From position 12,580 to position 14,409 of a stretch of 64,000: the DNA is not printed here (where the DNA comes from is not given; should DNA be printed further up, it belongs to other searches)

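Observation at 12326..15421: pnuC - NadR-type kinase domain - DUF4301 - arfB operon: DUF4301 as candidate missing nucleotidyltransferase of a nicotinamide-riboside salvage module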

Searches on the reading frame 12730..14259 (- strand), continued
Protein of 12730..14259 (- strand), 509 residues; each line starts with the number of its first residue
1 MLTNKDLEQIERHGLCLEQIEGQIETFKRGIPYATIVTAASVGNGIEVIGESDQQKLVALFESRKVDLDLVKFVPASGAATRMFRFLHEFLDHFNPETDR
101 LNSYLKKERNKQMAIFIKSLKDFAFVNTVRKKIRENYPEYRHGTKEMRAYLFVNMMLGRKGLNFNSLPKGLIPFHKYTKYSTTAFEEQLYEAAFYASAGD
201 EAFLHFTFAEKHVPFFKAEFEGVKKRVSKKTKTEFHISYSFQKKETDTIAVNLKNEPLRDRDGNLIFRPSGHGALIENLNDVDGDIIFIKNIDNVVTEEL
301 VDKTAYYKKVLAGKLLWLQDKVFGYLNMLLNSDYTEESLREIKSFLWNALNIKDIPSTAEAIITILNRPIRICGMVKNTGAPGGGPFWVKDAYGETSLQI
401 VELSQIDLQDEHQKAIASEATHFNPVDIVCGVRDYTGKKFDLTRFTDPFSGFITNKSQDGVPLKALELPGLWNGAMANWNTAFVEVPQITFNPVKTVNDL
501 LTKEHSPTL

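Call 45: find_homologous_proteins(query=P0224, max_evalue=0.001)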
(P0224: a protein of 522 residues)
Query P0224 (522 aa): 8000 proteins with E <= 0.001 among 8000 candidates; the best 120 are listed.
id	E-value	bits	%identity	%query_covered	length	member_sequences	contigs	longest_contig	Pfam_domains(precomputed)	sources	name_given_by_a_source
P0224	0.0e+0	1149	100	100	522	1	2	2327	PF14134.12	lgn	-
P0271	8.8e-136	472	44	98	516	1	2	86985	PF14134.12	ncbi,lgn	-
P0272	1.2e-135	472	45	98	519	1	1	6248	PF14134.12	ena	-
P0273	2.7e-135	470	44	98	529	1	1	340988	PF14134.12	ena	-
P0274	1.2e-134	468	44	98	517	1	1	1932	PF14134.12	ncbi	-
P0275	3.5e-134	467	44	98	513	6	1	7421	PF14134.12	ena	-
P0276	6.1e-134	466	43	98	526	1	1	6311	PF14134.12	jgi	-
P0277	7.6e-134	466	44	98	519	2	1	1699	PF14134.12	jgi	jgi:hypothetical protein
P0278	7.8e-134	466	44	98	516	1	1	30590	PF14134.12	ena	-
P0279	1.4e-133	465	44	98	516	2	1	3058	PF14134.12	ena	-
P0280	2.4e-133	464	44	98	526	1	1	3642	PF14134.12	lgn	-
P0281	2.6e-133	464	44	99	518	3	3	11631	PF14134.12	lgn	-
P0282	3.6e-133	463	43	98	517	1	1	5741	PF14134.12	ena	-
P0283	4.1e-133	463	44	98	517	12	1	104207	PF14134.12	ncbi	ncbi:MAG: DUF4301 family protein [Saprospiraceae bacterium]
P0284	5.2e-133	463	42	98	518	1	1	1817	PF14134.12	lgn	-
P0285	6.0e-133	463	44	98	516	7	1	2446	PF14134.12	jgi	jgi:hypothetical protein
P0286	6.5e-133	462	44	97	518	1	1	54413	PF14134.12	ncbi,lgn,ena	-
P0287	7.1e-133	462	46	97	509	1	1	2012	PF14134.12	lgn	-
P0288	7.5e-133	462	44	95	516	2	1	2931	PF14134.12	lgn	-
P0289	8.8e-133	462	43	99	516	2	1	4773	PF14134.12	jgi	jgi:hypothetical protein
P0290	1.4e-132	461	45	98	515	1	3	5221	PF14134.12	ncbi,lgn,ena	-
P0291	1.5e-132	461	45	98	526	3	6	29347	PF14134.12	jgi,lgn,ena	-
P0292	3.6e-132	460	44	98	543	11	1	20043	PF14134.12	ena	-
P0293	6.4e-132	459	44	99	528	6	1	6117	PF14134.12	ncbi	-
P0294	1.0e-131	459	43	98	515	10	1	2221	PF14134.12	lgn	-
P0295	3.7e-131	457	44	98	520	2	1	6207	PF14134.12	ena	-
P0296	6.3e-131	456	42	98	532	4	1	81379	PF14134.12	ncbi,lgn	-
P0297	1.2e-130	455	44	98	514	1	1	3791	PF14134.12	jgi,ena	-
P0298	1.3e-130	455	44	98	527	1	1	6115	PF14134.12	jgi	-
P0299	1.7e-130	455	44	98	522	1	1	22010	PF14134.12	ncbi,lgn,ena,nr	ncbi:MAG: DUF4301 family protein [Bacteroidales bacterium]|nr:DUF4301 family protein [Bacteroidales 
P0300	1.9e-130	454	42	98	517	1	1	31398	PF14134.12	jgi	jgi:hypothetical protein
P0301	2.5e-130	454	44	98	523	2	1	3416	PF14134.12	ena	-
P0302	4.1e-130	453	42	98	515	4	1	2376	PF14134.12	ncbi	-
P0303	5.3e-130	453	42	99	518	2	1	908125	PF14134.12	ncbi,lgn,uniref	ncbi:DUF4301 family protein [Marinifilum sp. RC60d5]|uniref:DUF4301 family protein n=1 Tax=Marinifil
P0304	6.7e-130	453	44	98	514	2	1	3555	PF14134.12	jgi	jgi:hypothetical protein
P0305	7.4e-130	452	43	98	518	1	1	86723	PF14134.12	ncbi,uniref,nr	ncbi:DUF4301 family protein [Ancylomarina sp. 16SWW S1-10-2]|uniref:DUF4301 family protein n=1 Tax=A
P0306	7.7e-130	452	44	98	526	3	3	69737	PF14134.12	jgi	jgi:hypothetical protein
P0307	7.7e-130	452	43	98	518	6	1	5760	PF14134.12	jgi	-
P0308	8.0e-130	452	44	99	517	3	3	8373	PF14134.12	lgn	-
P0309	8.6e-130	452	44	95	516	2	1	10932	PF14134.12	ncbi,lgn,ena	-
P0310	9.5e-130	452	43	99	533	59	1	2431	PF14134.12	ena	-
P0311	9.7e-130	452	44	98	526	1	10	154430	PF14134.12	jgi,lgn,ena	-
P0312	1.0e-129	452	42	99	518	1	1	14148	PF14134.12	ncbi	-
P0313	1.1e-129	452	43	98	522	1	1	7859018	PF14134.12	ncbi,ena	-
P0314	1.4e-129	451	43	99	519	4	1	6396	PF14134.12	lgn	-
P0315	1.5e-129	451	43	98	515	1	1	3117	PF14134.12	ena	-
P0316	1.8e-129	451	44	98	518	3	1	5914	PF14134.12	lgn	-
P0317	2.0e-129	451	43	98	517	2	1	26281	PF14134.12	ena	-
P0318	2.1e-129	451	44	98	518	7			PF14134.12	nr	nr:DUF4301 family protein [Ancylomarina sp. DW003]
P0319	2.2e-129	451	43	99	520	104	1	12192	PF14134.12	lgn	-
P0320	2.4e-129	451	44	98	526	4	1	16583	PF14134.12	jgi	jgi:hypothetical protein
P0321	3.0e-129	450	44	99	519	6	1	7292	PF14134.12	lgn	-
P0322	3.3e-129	450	44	98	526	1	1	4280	PF14134.12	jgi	jgi:hypothetical protein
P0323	3.5e-129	450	43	98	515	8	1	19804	PF14134.12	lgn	-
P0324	3.7e-129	450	42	99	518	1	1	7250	PF14134.12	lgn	-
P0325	3.7e-129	450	42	99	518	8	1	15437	PF14134.12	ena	-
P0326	4.2e-129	450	42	98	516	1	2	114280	PF14134.12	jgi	-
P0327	4.3e-129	450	42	98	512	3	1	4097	PF14134.12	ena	-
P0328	4.7e-129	450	42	99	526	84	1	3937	PF14134.12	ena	-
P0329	4.8e-129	450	42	98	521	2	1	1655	PF14134.12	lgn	-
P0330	6.1e-129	449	43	99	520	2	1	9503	PF14134.12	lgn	-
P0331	6.8e-129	449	43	98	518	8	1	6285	PF14134.12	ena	-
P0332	7.4e-129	449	42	99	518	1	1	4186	PF14134.12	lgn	-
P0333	8.2e-129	449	41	99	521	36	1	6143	PF14134.12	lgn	-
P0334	9.0e-129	449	44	98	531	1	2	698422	PF14134.12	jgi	jgi:Domain of unknown function (DUF4301)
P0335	1.1e-128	448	43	98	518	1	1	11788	PF14134.12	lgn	-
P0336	1.2e-128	448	43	99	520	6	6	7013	PF14134.12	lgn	-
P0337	1.3e-128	448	44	98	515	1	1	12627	PF14134.12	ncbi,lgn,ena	-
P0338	1.4e-128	448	43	98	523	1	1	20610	PF14134.12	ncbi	-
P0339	1.5e-128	448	43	98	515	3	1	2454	PF14134.12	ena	-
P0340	1.5e-128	448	42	99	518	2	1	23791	PF14134.12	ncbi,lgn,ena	-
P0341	1.6e-128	448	43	99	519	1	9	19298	PF14134.12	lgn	-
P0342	1.7e-128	448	42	98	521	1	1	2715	PF14134.12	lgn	-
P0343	1.7e-128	448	43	99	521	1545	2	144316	PF14134.12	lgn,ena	-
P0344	1.8e-128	448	43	99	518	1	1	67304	PF14134.12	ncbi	ncbi:MAG: DUF4301 family protein [Marinifilaceae bacterium]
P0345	1.9e-128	448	44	98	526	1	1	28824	PF14134.12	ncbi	-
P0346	2.0e-128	448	44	98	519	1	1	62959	PF14134.12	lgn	-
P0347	2.1e-128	448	44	98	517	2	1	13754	PF14134.12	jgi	jgi:hypothetical protein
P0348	2.2e-128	448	44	98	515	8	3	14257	PF14134.12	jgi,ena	-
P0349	2.3e-128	447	43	99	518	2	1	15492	PF14134.12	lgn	-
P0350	2.5e-128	447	42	99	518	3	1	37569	PF14134.12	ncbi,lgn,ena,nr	ncbi:MAG: NAD metabolism ATPase/kinase [Bacteroidales bacterium]|nr:MAG: NAD metabolism ATPase/kinas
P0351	2.5e-128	447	43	98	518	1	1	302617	PF14134.12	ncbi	ncbi:DUF4301 family protein [Ancylomarina sp. YFZ004]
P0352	2.8e-128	447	43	97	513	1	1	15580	PF14134.12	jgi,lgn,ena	-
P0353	2.9e-128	447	42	99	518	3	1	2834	PF14134.12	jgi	jgi:hypothetical protein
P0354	3.3e-128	447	42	100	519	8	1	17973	PF14134.12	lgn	-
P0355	3.5e-128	447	43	98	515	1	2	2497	PF14134.12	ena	-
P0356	3.6e-128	447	43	98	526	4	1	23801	PF14134.12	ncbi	-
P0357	3.7e-128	447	42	99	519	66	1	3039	PF14134.12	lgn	-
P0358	4.3e-128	447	44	98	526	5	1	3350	PF14134.12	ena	-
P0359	4.4e-128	447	43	99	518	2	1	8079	PF14134.12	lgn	-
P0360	4.8e-128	446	43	100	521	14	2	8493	PF14134.12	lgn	-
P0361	5.4e-128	446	43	98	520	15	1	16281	PF14134.12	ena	-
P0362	5.7e-128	446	42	98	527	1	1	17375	PF14134.12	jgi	jgi:hypothetical protein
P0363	6.1e-128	446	43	98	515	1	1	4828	PF14134.12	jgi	jgi:hypothetical protein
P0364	6.6e-128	446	42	99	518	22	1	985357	PF14134.12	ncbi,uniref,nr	ncbi:DUF4301 domain-containing protein [Marinifilum breve]|uniref:DUF4301 domain-containing protein 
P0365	8.8e-128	446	42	100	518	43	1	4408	PF14134.12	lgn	-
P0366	9.0e-128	446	43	98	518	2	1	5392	PF14134.12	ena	-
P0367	9.1e-128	446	44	98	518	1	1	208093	PF14134.12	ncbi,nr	ncbi:MAG: DUF4301 family protein [Bacteroidales bacterium]|nr:DUF4301 family protein [Bacteroidales 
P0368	9.4e-128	445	43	98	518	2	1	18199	PF14134.12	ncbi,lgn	-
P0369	1.0e-127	445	42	98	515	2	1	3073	PF14134.12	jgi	-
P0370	1.1e-127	445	43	98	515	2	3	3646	PF14134.12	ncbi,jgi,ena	-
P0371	1.1e-127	445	43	98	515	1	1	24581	PF14134.12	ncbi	-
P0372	1.2e-127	445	44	98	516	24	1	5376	PF14134.12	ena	-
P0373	1.2e-127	445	43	98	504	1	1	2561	PF14134.12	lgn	-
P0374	1.3e-127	445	42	99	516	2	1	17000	PF14134.12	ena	-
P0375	1.3e-127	445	42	99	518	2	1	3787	PF14134.12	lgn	-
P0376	1.3e-127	445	42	98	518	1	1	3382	PF14134.12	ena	-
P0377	1.5e-127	445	42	97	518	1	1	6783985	PF14134.12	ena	-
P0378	2.4e-127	444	43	98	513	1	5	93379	PF14134.12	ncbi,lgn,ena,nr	ncbi:MAG: DUF4301 family protein [Bacteroidetes bacterium]|nr:DUF4301 family protein [Bacteroidota b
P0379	2.8e-127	444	41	99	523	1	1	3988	PF14134.12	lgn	-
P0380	3.0e-127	444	43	98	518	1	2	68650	PF14134.12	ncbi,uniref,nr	ncbi:DUF4301 family protein [Ancylomarina euxinus]|uniref:DUF4301 family protein n=1 Tax=Ancylomarin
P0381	3.2e-127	444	41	99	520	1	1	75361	PF14134.12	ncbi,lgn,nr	ncbi:MAG: DUF4301 family protein [Bacteroidales bacterium]|nr:DUF4301 family protein [Bacteroidales 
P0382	3.3e-127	444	42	98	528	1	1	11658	PF14134.12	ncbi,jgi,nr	ncbi:MAG: DUF4301 family protein [Chlorobi bacterium]|nr:DUF4301 family protein [Chlorobiota bacteri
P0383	3.6e-127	444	44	98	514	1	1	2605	PF14134.12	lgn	-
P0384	3.7e-127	444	42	98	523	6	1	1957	PF14134.12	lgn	-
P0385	3.8e-127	443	41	98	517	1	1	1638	PF14134.12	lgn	-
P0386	4.2e-127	443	43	99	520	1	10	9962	PF14134.12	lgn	-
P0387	4.2e-127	443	44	98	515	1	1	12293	PF14134.12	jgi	jgi:hypothetical protein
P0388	4.3e-127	443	42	99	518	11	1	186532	PF14134.12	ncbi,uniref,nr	ncbi:DUF4301 family protein [Labilibaculum sp. K2S]|uniref:DUF4301 family protein n=1 Tax=Labilibacu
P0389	4.6e-127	443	43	98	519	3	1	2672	PF14134.12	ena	-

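Call 46: find_encoding_contigs(protein=P0283, flank=5000, max_places=2)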
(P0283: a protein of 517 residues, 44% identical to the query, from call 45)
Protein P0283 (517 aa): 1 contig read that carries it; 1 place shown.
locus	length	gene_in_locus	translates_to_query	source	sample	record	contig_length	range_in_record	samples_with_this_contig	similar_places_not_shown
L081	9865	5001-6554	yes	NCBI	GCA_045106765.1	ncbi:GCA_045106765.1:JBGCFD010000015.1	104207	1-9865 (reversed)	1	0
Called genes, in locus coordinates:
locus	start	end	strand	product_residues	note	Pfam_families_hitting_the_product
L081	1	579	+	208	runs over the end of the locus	-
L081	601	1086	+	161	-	-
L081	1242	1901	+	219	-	PF01325:Fe_dep_repress, PF02742:Fe_dep_repr_C, PF04023:FeoA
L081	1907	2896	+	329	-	PF01297:ZnuA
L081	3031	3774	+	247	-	PF03193:RsgA_GTPase (faint), PF02463:SMC_N (faint), PF00005:ABC_tran, PF13304:AAA_21 (faint)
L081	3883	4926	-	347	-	PF02016:Peptidase_S66, PF17676:Peptidase_S66C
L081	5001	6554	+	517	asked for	PF14134:DUF4301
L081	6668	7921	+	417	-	-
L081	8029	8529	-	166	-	PF11848:DUF3368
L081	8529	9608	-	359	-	PF01381:HTH_3, PF12844:HTH_19, PF13560:HTH_31 (weak), PF06114:Peptidase_M78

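Call 47: find_encoding_contigs(protein=P0303, flank=5000, max_places=2)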
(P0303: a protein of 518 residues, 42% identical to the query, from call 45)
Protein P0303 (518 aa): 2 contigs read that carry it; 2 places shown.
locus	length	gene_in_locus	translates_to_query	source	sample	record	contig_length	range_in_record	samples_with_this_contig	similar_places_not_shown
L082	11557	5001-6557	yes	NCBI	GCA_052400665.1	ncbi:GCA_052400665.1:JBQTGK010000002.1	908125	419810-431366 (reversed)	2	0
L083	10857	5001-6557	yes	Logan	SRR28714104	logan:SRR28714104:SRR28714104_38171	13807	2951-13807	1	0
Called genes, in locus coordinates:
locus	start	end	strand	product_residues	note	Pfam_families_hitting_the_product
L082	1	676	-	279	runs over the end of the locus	PF02811:PHP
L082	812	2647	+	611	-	PF08497:Radical_SAM_N, PF04055:Radical_SAM (weak), PF11842:DUF3362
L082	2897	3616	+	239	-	-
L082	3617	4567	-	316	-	PF04055:Radical_SAM, PF16199:Radical_SAM_C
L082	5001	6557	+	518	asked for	PF14134:DUF4301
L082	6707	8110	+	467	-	-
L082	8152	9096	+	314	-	PF04018:VCA0040-like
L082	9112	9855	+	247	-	PF08501:Shikimate_dh_N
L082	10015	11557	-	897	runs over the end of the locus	PF13620:CarboxypepD_reg, PF13715:CarbopepD_reg_2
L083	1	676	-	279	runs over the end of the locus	PF02811:PHP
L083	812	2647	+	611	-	PF04055:Radical_SAM (faint), PF08497:Radical_SAM_N, PF11842:DUF3362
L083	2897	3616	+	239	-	-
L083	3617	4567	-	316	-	PF04055:Radical_SAM, PF16199:Radical_SAM_C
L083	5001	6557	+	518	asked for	PF14134:DUF4301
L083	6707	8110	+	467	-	-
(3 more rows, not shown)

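Call 48: find_encoding_contigs(protein=P0313, flank=5000, max_places=2)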
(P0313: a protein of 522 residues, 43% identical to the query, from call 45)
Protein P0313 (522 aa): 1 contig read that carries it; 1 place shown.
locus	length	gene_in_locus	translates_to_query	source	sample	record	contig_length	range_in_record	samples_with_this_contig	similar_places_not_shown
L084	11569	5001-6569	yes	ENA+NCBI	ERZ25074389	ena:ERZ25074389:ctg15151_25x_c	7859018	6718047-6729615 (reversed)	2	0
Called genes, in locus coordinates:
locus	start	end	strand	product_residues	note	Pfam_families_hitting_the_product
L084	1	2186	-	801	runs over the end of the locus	PF02706:Wzz (faint), PF01656:CbiA (faint), PF13807:GNVR, PF10609:ParA, PF13614:AAA_31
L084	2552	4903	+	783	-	PF00912:Transgly, PF28500:PBP_middle, PF00905:Transpeptidase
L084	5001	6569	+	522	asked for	PF14134:DUF4301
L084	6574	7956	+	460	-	PF01566:Nramp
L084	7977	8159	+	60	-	-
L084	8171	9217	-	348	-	PF11751:PorP_SprF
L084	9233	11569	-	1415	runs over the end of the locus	PF00801:PKD (weak), PF18911:PKD_4, PF00801:PKD, PF18911:PKD_4, PF18911:PKD_4, PF00801:PKD, PF18911:PKD_4, PF13585:CHU_C, +4 more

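Call 49: find_encoding_contigs(protein=P0382, flank=5000, max_places=2)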
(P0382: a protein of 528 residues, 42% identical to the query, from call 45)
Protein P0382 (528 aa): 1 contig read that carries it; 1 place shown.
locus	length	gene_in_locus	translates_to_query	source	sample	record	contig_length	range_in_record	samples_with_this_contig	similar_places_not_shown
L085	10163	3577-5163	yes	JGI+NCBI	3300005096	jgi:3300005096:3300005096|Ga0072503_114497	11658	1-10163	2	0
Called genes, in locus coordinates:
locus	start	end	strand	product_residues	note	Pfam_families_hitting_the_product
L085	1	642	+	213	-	?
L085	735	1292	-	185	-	-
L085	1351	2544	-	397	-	PF00180:Iso_dh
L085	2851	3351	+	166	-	-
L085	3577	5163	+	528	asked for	PF14134:DUF4301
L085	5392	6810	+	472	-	-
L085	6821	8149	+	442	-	PF00291:PALP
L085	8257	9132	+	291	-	PF04018:VCA0040-like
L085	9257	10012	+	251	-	PF08501:Shikimate_dh_N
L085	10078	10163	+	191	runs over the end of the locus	PF21857:DUF6913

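Call 51: find_encoding_contigs(protein=P0377, flank=5000, max_places=1)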
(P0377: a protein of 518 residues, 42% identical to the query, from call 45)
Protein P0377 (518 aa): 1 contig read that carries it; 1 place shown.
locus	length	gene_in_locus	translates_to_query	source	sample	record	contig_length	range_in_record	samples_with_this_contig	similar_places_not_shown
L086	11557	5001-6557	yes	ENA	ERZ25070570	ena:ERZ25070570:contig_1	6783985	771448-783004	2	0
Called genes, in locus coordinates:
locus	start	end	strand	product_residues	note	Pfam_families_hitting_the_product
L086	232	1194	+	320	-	-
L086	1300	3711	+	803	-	PF00912:Transgly, PF28500:PBP_middle, PF00905:Transpeptidase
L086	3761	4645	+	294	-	PF12784:PDDEXK_2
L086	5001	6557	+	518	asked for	PF14134:DUF4301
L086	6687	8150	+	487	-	PF01566:Nramp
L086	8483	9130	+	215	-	PF00072:Response_reg, PF00196:GerE, PF08281:Sigma70_r4_2 (faint)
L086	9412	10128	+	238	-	-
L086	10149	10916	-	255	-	PF01884:PcrB, PF05690:ThiG (faint), PF00977:His_biosynth, PF01207:Dus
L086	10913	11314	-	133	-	-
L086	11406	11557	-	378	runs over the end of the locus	PF02690:Na_Pi_cotrans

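Call 52: find_encoding_contigs(protein=P0343, flank=5000, max_places=2)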
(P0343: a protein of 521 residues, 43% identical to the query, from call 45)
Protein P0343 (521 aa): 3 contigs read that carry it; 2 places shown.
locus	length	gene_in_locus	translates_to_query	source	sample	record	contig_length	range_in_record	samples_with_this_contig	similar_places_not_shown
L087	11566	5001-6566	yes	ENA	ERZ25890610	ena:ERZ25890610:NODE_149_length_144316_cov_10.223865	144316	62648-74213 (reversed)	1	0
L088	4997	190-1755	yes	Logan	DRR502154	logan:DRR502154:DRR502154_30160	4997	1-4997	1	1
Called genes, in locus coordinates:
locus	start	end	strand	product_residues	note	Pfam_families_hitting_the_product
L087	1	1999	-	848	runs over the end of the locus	PF08479:POTRA_2 (faint), PF07244:POTRA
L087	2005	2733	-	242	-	PF01255:Prenyltransf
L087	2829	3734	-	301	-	PF01513:NAD_kinase, PF20143:NAD_kinase_C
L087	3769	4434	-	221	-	PF00571:CBS (faint)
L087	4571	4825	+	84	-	-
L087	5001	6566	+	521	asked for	PF14134:DUF4301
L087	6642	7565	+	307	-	PF04018:VCA0040-like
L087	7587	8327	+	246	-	PF08501:Shikimate_dh_N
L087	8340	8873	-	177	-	-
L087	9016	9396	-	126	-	-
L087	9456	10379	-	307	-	PF13365:Trypsin_2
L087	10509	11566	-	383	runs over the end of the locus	PF14289:DUF4369, PF00085:Thioredoxin (weak), PF00255:GSHPx (weak), PF00578:AhpC-TSA, PF08534:Redoxin, PF13098:Thioredoxin_2 (weak), PF13905:Thioredoxin_8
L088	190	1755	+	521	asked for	PF14134:DUF4301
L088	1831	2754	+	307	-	PF04018:VCA0040-like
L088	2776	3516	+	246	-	PF08501:Shikimate_dh_N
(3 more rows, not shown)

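Call 53: find_encoding_contigs(protein=P0273, flank=5000, max_places=1)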
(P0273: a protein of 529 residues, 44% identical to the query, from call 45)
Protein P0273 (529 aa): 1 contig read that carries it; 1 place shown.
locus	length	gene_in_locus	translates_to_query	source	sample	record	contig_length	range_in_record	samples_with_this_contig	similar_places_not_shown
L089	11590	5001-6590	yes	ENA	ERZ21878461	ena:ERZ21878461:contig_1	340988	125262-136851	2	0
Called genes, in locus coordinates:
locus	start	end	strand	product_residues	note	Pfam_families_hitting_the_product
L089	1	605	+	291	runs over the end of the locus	-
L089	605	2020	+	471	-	PF13727:CoA_binding_3, PF02397:Bac_transf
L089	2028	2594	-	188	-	-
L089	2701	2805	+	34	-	-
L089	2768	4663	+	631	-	PF00501:AMP-binding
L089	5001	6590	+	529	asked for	PF14134:DUF4301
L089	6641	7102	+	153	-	PF13185:GAF_2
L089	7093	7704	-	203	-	PF08889:WbqC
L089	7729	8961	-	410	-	PF07670:Gate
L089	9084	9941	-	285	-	PF00801:PKD (weak), PF18911:PKD_4, PF18962:Por_Secre_tail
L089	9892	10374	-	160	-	-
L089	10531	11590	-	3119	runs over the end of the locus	PF07705:CARDB (faint), PF20009:GEVED, PF19081:Ig_7, PF13573:SprB (weak), PF18962:Por_Secre_tail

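Call 54: find_encoding_contigs(protein=P0104, flank=5000, max_places=2)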
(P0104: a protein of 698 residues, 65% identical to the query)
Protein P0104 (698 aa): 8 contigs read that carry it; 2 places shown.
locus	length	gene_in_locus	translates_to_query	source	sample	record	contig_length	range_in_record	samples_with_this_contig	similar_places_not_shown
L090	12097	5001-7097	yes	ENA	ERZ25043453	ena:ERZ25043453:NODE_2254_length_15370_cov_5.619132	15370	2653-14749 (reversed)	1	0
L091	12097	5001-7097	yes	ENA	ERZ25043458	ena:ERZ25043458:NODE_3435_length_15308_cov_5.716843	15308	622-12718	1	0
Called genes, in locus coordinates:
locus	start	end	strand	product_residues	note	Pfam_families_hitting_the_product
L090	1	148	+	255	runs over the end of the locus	?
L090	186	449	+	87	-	PF01016:Ribosomal_L27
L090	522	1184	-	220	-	PF01841:Transglut_core, PF04473:DUF553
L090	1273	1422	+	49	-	-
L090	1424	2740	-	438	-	PF05221:AdoHcyase, PF02826:2-Hacid_dh_C, PF00670:AdoHcyase_NAD, PF07991:KARI_N (weak), PF13241:NAD_binding_7 (weak)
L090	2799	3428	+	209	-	PF01648:ACPS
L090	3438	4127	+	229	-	PF01884:PcrB, PF00977:His_biosynth (weak)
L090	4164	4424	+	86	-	PF01910:Thiamine_BP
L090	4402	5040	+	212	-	PF04973:NMN_transporter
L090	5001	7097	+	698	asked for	PF13521:AAA_28, PF14134:DUF4301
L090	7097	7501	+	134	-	PF00472:RF-1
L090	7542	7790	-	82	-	-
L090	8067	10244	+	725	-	PF07715:Plug, PF00593:TonB_dep_Rec_b-barrel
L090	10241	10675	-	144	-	-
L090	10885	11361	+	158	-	PF03449:GreA_GreB_N, PF01272:GreA_GreB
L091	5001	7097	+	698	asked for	PF13521:AAA_28, PF14134:DUF4301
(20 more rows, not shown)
